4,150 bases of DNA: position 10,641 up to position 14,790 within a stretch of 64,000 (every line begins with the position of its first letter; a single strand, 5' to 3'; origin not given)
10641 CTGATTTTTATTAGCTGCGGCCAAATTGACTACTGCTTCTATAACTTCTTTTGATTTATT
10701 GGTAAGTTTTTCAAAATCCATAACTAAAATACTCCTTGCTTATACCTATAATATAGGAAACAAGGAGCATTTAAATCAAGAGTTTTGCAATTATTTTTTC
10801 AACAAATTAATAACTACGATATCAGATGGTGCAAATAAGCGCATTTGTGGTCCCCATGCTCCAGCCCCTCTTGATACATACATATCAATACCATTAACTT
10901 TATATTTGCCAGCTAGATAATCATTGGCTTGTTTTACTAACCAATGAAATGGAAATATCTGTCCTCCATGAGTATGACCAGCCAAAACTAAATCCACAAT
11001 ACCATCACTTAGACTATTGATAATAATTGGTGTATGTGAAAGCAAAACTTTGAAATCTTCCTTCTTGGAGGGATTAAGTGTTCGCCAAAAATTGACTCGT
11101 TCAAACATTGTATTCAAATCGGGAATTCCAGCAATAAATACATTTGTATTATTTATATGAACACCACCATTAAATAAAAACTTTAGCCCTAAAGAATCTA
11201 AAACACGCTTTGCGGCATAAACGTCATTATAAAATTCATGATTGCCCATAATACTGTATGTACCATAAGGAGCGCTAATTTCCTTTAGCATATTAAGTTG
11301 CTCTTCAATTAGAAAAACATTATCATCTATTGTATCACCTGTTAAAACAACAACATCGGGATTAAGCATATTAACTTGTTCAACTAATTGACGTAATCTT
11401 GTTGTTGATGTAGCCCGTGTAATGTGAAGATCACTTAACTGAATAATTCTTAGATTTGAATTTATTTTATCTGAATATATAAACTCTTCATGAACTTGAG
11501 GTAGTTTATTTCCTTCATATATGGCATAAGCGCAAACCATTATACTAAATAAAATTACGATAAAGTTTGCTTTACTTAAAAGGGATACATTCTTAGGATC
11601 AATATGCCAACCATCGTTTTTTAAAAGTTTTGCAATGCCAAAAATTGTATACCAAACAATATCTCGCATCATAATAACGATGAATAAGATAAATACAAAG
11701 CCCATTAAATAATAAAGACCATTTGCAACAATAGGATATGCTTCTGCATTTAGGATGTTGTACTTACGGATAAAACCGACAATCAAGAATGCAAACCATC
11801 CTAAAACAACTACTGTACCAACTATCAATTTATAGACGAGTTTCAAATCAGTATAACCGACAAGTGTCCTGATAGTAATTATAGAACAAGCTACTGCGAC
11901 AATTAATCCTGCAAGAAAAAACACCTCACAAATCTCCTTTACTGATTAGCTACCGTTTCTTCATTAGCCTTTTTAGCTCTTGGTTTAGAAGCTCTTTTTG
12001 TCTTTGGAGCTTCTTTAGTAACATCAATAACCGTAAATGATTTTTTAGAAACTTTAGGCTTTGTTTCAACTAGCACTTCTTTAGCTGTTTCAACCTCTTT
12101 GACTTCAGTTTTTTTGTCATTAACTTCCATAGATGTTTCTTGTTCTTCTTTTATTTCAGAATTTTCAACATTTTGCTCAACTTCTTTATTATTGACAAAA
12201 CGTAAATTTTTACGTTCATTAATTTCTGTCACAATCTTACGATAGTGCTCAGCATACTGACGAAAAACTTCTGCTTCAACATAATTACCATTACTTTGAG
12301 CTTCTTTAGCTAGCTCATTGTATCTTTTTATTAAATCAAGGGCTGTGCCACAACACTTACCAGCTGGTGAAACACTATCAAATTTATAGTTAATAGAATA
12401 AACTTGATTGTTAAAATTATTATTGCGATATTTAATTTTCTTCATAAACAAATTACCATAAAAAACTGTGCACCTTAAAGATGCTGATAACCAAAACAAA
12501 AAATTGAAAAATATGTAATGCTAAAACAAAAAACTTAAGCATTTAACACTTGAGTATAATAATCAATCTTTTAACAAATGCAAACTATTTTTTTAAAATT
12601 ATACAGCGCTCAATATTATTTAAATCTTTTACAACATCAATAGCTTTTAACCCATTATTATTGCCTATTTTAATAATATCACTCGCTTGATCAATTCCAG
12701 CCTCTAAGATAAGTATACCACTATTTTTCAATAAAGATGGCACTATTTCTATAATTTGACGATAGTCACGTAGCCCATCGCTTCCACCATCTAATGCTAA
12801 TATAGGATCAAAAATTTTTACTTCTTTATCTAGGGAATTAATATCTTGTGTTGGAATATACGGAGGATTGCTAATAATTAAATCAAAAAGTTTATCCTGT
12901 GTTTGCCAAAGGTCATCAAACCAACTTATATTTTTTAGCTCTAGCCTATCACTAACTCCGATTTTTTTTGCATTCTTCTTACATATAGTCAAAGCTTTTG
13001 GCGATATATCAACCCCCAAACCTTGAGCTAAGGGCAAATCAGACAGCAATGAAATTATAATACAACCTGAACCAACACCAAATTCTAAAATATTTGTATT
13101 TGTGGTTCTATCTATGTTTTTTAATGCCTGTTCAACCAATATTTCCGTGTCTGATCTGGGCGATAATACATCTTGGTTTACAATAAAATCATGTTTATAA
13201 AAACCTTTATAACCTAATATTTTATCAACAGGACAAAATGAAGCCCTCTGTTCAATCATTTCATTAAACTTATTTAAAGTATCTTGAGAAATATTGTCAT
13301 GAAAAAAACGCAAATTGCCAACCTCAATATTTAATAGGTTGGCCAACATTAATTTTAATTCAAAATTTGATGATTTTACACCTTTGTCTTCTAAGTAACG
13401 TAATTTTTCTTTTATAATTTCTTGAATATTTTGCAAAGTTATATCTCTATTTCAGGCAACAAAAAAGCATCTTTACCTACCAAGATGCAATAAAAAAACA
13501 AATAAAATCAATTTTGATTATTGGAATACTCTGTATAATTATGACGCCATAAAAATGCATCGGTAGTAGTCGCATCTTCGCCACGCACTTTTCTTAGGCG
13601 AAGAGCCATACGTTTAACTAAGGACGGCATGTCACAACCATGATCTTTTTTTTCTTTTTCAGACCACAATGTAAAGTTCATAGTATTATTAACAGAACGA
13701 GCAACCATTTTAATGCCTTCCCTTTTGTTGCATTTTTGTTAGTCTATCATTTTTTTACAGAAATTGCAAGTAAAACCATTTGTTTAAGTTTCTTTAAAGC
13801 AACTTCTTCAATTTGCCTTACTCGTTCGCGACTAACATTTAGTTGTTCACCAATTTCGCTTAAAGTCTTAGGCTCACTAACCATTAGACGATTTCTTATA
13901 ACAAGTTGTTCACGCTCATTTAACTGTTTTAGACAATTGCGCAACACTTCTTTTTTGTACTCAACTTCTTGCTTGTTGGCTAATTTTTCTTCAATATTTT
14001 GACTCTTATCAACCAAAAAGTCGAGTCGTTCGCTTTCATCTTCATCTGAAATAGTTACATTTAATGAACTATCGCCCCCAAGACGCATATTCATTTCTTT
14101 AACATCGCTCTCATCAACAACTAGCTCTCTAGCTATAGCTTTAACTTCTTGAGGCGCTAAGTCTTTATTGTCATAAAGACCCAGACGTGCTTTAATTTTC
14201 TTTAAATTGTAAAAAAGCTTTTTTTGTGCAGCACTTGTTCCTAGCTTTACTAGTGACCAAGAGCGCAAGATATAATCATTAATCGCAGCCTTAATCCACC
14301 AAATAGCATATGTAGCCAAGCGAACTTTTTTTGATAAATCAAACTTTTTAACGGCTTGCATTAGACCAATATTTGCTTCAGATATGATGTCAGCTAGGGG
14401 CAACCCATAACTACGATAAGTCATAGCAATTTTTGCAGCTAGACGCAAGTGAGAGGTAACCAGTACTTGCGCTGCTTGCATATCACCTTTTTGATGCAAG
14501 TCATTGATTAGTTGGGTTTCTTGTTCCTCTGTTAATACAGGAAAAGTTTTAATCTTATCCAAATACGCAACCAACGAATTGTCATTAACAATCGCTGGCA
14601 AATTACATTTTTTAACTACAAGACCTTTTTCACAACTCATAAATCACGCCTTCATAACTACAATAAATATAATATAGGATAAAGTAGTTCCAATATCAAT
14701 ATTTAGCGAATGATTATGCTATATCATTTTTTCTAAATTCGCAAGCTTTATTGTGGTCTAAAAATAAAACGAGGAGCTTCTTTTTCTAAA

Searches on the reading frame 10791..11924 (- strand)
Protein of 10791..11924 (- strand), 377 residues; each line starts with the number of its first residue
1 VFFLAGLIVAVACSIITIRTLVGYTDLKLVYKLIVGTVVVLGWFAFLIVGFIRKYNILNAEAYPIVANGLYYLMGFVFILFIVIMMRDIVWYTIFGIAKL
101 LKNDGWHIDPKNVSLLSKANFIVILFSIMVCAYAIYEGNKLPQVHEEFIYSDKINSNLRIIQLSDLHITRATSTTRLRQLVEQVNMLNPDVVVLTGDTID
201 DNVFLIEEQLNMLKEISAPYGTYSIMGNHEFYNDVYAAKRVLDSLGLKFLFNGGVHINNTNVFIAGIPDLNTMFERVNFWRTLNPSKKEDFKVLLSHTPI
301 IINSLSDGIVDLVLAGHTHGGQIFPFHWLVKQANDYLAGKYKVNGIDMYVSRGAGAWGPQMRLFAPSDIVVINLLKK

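Call 67: search_protein_families(library=pfam, proteins=[window:10791-11924:-], max_evalue=0.00001)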
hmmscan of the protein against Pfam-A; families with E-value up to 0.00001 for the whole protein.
window:10791-11924:- (377 aa): 1 family
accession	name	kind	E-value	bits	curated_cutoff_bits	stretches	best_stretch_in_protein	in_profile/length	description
PF00149.33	Metallophos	-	1.9e-16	61.5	21.5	1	158-320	1-190/191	Calcineurin-like phosphoesterase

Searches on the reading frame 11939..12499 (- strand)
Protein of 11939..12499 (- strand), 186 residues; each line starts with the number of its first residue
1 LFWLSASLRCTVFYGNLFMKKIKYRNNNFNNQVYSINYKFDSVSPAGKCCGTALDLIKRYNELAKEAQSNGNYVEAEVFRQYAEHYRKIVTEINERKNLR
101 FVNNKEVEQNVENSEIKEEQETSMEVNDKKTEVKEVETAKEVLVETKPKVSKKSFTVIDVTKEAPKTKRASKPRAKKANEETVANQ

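Call 67: search_protein_families(library=pfam, proteins=[window:11939-12499:-], max_evalue=0.00001)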
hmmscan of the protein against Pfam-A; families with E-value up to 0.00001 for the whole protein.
window:11939-12499:- (186 aa): 1 family
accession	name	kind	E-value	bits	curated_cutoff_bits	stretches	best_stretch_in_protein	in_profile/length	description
PF13763.11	DUF4167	-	1.6e-15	57.5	25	1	26-95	5-77/78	Domain of unknown function (DUF4167)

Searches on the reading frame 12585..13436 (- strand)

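Call 67: search_protein_families(library=pfam, proteins=[window:12585-13436:-], max_evalue=0.00001)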
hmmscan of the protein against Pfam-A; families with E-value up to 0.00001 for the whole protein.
window:12585-13436:- (283 aa): 8 families
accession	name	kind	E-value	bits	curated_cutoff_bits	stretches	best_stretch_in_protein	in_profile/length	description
PF05175.20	MTS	-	4.7e-11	43.1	23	1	105-197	24-112/170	Methyltransferase small domain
PF13847.12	Methyltransf_31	-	3e-10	40.4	27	1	112-245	3-110/145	Methyltransferase domain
PF17827.6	PrmC_N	-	9.1e-09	36.2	23.4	1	9-75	4-71/71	PrmC N-terminal domain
PF13649.12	Methyltransf_25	-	5.6e-08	33.8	27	1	116-202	1-85/97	Methyltransferase domain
PF06325.19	PrmA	-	2.3e-06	27.8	22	1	103-190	153-233/296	Ribosomal protein L11 methyltransferase (PrmA)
PF01170.24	UPF0020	-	2.6e-06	27.7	22.3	1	136-193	76-131/197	RMKL-like, methyltransferase domain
PF08242.18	Methyltransf_12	-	6.4e-06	27.2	30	0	117-190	1-72/98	Methyltransferase domain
PF07669.17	Eco57I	-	6.6e-06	26.8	25.3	0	166-202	55-93/171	Eco57I restriction-modification methylase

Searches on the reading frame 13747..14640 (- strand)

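Call 67: search_protein_families(library=pfam, proteins=[window:13747-14640:-], max_evalue=0.00001)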
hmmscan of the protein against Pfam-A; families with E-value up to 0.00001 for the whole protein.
window:13747-14640:- (297 aa): 2 families
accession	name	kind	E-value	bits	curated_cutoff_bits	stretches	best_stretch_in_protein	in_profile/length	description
PF04545.22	Sigma70_r4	-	7.2e-17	61.1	24.1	1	236-287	1-50/50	Sigma-70, region 4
PF04542.20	Sigma70_r2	-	8.7e-17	61.1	24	1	60-128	1-69/71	Sigma-70 region 2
